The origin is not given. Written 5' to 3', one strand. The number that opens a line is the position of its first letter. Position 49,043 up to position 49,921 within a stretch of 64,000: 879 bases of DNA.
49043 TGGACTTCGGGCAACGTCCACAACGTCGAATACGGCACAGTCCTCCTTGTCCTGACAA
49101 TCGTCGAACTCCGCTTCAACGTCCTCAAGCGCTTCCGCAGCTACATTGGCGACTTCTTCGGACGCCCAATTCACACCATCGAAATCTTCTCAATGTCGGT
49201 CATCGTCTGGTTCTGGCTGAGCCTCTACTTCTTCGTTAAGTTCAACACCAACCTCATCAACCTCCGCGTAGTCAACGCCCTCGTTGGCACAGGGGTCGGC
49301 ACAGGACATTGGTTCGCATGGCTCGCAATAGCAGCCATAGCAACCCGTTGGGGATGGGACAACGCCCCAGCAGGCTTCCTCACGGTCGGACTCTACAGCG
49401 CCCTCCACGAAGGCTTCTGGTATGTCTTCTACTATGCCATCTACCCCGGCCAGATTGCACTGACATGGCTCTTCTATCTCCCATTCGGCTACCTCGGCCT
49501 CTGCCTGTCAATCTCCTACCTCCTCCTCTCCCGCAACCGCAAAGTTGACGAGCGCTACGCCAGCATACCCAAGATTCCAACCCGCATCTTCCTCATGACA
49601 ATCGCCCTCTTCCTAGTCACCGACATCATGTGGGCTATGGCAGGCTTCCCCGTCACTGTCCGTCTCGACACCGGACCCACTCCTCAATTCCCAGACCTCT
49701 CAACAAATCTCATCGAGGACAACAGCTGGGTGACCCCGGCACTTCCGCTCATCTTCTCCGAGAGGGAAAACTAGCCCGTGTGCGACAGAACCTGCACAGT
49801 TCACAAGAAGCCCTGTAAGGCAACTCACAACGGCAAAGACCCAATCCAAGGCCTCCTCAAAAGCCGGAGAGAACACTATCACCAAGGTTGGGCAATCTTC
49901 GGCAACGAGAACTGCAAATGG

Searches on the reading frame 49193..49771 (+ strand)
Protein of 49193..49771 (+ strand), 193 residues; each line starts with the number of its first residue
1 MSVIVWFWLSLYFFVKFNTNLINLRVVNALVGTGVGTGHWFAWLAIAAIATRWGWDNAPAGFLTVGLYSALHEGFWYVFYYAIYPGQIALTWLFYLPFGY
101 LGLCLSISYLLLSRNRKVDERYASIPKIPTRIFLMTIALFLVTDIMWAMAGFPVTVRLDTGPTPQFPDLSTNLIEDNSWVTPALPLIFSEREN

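Call 59: find_related_loci(query=A9, collection=viral_contigs, flank=10000)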
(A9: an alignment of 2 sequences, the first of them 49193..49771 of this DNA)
Query A9 (193 aa) in viral_contigs; peptide patterns used: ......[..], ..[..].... (x = any residue, [..] = any of these).
15 stretches matched a pattern, but none encodes a relative of the query by tblastn (E <= 1e-3).
